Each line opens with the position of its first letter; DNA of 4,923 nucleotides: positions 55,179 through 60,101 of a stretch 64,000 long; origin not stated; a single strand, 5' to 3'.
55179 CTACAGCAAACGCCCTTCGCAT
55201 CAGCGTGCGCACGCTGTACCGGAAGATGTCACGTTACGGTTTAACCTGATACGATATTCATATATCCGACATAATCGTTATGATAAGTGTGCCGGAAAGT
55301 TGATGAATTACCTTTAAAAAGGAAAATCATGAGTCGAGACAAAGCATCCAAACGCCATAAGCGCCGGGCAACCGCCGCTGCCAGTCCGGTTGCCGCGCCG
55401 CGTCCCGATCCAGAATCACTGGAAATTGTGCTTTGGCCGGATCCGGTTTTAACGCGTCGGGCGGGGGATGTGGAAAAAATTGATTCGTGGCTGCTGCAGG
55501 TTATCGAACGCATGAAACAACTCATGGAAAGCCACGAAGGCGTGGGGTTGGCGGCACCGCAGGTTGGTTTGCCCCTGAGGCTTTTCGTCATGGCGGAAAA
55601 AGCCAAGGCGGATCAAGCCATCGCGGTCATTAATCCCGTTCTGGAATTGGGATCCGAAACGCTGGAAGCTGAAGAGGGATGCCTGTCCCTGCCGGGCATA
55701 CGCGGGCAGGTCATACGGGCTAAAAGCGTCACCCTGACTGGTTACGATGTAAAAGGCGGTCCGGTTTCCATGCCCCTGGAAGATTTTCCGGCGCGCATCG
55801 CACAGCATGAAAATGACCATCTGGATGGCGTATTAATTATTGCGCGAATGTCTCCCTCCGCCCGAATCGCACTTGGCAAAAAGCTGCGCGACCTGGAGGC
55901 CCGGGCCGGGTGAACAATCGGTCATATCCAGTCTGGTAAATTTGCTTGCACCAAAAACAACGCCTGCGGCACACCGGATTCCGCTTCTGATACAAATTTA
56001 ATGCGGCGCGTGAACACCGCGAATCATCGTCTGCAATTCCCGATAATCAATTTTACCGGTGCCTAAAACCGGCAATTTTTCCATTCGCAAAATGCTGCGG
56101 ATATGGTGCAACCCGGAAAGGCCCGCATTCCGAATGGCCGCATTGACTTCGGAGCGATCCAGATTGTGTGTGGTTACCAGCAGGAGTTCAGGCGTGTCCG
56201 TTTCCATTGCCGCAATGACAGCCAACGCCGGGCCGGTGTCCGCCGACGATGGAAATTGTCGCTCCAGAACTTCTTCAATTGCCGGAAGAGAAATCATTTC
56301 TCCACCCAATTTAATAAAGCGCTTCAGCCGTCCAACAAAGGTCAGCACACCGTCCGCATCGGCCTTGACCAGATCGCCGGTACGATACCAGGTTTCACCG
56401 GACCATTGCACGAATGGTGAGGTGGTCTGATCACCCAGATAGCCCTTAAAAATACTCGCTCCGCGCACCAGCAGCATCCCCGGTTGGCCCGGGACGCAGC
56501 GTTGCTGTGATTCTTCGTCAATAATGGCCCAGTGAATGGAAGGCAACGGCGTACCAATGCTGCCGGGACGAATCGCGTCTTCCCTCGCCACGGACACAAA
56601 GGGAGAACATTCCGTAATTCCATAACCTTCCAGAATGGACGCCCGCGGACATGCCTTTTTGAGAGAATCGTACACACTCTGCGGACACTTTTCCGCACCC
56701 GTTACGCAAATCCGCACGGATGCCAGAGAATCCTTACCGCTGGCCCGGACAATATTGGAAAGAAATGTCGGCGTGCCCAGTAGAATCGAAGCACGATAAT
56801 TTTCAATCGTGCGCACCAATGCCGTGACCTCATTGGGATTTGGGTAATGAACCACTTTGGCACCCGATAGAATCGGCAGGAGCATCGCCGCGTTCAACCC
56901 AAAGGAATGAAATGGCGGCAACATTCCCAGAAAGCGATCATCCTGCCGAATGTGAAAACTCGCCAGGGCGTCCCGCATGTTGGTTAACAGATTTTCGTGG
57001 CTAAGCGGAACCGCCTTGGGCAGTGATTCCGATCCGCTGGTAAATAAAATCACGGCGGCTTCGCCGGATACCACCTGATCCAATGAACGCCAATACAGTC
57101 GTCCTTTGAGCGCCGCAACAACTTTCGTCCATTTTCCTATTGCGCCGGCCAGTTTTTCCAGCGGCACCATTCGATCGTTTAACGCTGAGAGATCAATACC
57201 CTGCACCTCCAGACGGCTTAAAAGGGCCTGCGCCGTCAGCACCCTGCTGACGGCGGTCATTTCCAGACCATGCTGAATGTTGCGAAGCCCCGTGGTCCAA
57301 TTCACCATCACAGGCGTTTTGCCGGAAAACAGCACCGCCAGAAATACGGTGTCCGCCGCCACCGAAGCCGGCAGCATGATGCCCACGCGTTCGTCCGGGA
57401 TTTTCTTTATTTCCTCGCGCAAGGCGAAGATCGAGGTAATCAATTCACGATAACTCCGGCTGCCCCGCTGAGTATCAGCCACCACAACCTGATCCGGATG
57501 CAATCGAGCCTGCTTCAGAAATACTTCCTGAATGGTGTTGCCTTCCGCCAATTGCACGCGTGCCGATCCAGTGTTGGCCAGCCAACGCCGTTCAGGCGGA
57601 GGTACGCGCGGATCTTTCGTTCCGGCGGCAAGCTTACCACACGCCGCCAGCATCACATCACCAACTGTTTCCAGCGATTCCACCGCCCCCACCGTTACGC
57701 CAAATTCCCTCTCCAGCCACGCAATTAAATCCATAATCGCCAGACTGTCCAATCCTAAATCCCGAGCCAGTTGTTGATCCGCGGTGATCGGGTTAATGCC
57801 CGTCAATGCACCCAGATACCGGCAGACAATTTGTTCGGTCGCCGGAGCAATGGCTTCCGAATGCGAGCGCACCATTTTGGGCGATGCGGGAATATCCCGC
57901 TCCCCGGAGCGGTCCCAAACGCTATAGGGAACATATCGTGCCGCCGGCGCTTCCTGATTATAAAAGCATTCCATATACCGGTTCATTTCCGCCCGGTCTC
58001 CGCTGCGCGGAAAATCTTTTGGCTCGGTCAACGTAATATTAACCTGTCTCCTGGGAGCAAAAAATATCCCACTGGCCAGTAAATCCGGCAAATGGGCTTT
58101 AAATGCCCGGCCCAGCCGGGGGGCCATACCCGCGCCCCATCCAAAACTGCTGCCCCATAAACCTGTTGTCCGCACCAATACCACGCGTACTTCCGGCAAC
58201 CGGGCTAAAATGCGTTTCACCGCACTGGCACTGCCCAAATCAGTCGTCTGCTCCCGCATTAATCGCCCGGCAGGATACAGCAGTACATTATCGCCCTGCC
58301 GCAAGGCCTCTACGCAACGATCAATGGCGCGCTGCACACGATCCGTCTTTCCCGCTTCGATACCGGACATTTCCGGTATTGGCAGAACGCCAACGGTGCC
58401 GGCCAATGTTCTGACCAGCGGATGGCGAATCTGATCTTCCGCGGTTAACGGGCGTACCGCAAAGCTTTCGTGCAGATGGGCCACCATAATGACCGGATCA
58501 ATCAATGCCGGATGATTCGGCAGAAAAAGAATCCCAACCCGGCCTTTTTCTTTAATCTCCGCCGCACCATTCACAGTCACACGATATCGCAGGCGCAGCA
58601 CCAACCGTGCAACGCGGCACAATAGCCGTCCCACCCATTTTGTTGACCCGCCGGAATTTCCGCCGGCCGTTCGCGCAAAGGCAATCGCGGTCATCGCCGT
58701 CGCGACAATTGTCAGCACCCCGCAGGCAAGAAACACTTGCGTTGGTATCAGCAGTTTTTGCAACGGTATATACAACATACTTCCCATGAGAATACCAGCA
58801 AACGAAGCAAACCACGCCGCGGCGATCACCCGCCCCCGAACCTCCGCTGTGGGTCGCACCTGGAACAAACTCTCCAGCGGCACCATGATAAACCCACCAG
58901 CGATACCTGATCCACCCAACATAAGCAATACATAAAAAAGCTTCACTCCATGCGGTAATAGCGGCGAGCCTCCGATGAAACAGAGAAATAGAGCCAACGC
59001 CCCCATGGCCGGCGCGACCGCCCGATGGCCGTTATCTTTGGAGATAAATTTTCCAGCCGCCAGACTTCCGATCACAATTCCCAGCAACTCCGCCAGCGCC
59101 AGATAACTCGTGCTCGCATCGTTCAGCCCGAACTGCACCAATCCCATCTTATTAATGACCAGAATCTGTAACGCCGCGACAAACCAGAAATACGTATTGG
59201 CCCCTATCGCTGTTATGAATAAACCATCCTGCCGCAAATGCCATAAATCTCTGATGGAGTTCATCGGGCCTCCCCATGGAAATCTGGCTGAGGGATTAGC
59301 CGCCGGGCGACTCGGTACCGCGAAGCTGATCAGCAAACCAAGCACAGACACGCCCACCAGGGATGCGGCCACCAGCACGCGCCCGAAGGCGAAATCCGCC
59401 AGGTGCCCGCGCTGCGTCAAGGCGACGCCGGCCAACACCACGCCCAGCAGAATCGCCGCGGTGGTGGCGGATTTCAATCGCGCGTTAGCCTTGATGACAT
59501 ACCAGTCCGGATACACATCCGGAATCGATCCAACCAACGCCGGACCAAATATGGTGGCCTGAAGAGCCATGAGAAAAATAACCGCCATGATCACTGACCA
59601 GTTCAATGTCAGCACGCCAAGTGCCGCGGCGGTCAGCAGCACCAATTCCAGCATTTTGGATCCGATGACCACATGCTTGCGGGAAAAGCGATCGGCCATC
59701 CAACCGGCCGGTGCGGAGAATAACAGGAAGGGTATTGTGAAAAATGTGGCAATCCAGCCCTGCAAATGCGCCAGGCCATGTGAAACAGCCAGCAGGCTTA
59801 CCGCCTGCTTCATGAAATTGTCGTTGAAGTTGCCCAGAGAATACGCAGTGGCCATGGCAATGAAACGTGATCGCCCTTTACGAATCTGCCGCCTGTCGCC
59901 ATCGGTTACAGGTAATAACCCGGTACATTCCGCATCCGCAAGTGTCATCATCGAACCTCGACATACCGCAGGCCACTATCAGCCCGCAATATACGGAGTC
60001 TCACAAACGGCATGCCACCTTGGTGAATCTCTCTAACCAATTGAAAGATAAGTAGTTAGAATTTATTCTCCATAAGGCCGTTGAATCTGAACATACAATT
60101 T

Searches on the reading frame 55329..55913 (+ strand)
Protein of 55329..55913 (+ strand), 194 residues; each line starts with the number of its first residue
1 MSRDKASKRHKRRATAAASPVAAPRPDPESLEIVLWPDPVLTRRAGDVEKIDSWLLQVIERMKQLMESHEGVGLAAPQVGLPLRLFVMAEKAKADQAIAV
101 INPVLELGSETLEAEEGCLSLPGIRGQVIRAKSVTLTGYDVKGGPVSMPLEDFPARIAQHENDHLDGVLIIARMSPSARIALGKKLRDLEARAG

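Call 78: find_encoding_contigs(protein=window:55329-55913:+, flank=10000, max_places=10)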
Protein window:55329-55913:+ (194 aa): 24 contigs read that carry it; 10 places shown.
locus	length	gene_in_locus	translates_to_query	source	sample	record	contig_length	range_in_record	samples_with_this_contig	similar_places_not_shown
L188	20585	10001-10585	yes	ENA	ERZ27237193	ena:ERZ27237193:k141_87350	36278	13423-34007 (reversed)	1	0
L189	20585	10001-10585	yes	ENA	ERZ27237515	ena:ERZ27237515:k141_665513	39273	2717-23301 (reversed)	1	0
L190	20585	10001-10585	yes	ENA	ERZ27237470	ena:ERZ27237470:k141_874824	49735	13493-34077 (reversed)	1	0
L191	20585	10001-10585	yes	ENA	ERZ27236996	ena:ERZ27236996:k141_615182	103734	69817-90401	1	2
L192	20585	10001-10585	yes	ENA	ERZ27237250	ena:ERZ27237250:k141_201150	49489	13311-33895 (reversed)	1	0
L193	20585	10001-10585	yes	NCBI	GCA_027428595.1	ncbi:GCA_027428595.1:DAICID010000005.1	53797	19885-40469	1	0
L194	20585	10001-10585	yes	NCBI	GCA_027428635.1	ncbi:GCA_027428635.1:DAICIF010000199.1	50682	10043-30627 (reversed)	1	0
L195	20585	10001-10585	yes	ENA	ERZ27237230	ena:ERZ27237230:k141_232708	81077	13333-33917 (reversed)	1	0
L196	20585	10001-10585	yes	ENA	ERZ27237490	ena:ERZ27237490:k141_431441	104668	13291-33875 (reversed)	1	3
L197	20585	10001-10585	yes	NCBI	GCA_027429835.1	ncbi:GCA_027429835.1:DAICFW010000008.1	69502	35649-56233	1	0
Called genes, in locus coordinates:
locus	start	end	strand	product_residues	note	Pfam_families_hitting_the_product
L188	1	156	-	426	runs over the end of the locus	PF00346:Complex1_49kDa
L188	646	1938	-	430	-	PF03952:Enolase_N, PF00113:Enolase_C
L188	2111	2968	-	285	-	PF04085:MreC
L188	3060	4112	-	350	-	PF06723:MreB_Mbl, PF00022:Actin (faint), PF00012:HSP70, PF14450:FtsA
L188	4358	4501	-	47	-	-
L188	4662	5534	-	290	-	-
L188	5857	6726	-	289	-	PF17848:Zn_ribbon_ACC, PF01039:Carboxyl_trans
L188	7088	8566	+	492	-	PF00512:HisKA, PF02518:HATPase_c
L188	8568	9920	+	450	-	PF00072:Response_reg, PF00158:Sigma54_activat, PF14532:Sigma54_activ_2, PF07728:AAA_5, PF25601:AAA_lid_14, PF02954:HTH_8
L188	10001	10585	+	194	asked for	PF01327:Pep_deformylase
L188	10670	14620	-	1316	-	PF07690:MFS_1, PF01553:Acyltransferase (weak), PF00550:PP-binding, PF00501:AMP-binding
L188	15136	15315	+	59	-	-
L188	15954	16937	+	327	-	-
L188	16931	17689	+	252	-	-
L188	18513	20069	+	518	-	PF00817:IMS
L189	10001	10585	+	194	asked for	PF01327:Pep_deformylase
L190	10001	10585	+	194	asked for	PF01327:Pep_deformylase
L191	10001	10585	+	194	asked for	PF01327:Pep_deformylase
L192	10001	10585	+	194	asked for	PF01327:Pep_deformylase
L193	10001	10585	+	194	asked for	PF01327:Pep_deformylase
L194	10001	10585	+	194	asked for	PF01327:Pep_deformylase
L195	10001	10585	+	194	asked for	PF01327:Pep_deformylase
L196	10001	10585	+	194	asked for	PF01327:Pep_deformylase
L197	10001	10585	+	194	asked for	PF01327:Pep_deformylase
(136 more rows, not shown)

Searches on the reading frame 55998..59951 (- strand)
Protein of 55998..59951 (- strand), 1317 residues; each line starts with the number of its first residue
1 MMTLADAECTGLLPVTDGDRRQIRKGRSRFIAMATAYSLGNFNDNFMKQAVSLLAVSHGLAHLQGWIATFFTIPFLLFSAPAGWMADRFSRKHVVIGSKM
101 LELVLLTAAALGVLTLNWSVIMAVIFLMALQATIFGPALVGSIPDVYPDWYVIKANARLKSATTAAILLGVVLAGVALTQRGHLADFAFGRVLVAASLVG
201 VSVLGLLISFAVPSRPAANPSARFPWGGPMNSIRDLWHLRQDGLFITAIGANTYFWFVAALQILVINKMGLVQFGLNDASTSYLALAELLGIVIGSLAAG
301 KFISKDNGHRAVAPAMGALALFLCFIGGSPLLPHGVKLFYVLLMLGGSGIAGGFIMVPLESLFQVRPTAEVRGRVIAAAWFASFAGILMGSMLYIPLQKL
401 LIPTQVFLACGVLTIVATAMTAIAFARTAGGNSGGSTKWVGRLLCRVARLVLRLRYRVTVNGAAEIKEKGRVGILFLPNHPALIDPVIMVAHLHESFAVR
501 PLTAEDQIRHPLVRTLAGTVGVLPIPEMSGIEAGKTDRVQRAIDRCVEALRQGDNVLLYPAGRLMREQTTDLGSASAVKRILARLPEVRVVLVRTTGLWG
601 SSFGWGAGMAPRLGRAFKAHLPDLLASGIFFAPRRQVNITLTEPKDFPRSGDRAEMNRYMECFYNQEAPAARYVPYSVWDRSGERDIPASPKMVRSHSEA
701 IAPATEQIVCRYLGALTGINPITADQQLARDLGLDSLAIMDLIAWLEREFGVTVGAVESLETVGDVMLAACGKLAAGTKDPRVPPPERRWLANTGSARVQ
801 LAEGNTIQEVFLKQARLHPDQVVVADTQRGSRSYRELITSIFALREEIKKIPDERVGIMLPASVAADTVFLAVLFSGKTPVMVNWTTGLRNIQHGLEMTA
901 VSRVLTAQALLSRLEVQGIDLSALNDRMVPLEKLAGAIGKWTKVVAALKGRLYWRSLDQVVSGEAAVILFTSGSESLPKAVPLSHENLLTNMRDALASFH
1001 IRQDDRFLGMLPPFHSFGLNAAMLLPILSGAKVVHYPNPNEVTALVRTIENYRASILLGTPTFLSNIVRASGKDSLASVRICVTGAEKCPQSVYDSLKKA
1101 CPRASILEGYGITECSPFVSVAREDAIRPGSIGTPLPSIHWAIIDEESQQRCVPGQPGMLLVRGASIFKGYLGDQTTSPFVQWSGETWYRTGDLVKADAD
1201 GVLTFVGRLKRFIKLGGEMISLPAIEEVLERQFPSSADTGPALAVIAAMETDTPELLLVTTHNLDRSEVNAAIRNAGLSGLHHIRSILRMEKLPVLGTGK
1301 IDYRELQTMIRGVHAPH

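Call 15: find_related_loci(query=window:55998-59951:-, collection=genome_contigs, flank=10000)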
Query window:55998-59951:- (1317 aa) in genome_contigs; peptide patterns used: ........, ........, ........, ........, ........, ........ (x = any residue, [..] = any of these).
205 stretches matched a pattern; 171 encode a relative of the query (tblastn E <= 1e-3); the best 80 are kept; 80 distinct loci.
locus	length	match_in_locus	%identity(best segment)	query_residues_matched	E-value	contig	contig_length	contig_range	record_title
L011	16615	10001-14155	79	16-1310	0e+0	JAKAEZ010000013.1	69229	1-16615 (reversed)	MAG: Planctomycetota bacterium isolate WY1.bin60 NODE_618_length_69229_cov_4.919091, whole genome shotgun sequence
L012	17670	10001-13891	61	15-1311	0e+0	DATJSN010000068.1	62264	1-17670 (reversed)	MAG TPA_asm: Phycisphaerae bacterium isolate SMAG_U14994 k141_2854181, whole genome shotgun sequence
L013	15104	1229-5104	59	21-1316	0e+0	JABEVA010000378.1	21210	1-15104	MAG: Phycisphaerae bacterium isolate MAG 18 k99_813871, whole genome shotgun sequence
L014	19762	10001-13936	58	6-1310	0e+0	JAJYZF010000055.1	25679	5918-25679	MAG: Planctomycetota bacterium isolate FK5.bin10 NODE_2227_length_25679_cov_2.793871, whole genome shotgun sequence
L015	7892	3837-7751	56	20-1311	0e+0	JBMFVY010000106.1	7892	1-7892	MAG: Phycisphaerae bacterium isolate KM4364-04 NODE_106_length_7892_cov_74.059501, whole genome shotgun sequence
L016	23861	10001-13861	58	21-1311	0e+0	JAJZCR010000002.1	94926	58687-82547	MAG: Planctomycetota bacterium isolate JA3.bin18 NODE_35_length_94926_cov_5.150983, whole genome shotgun sequence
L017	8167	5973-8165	84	1-731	0e+0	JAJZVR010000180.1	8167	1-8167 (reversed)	MAG: Planctomycetota bacterium isolate SKS5.bin63 NODE_17259_length_8167_cov_4.925622, whole genome shotgun sequence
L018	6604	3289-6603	56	20-1109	0e+0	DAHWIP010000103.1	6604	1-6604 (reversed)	MAG TPA_asm: Phycisphaerae bacterium isolate clean1298 NODE_103_length_6604_cov_2.068791, whole genome shotgun sequence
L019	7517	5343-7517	79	2-726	0e+0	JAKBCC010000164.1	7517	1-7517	MAG: Planctomycetota bacterium isolate ZJ5.bin40 NODE_14467_length_7517_cov_2.857240, whole genome shotgun sequence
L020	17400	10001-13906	46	20-1314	0e+0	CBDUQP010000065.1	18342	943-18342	MAG TPA_asm: uncultured Phycisphaerales bacterium isolate SRR22302365_binner12_Refined_55 genome assembly, contig: ERZ25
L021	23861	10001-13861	44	16-1311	0e+0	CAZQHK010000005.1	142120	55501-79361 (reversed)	MAG TPA_asm: uncultured bacterium isolate SRP308112_co1_304 genome assembly, contig: NODE_40_length_142120_cov_31.567367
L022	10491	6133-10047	48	5-1311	0e+0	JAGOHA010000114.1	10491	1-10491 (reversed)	MAG: Acidobacteria bacterium isolate Go_SlDig_bin_198 Go_SlDig_19384_length_10491_cov_18.351602, whole genome shotgun se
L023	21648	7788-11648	47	20-1310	0e+0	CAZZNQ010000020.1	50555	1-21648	MAG TPA_asm: uncultured candidatus Brocadiaceae bacterium isolate SRP141376_co2_394 genome assembly, contig: NODE_1641_l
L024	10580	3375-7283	46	21-1311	0e+0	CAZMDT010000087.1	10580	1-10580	MAG TPA_asm: uncultured Planctomycetaceae bacterium isolate SRP185410_co2_16 genome assembly, contig: NODE_8179_length_1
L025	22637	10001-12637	59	422-1306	0e+0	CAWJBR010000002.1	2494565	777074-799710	MAG: uncultured Phycisphaerales bacterium isolate MFD04492.bin.1.43 genome assembly, contig: contig_21699, whole genome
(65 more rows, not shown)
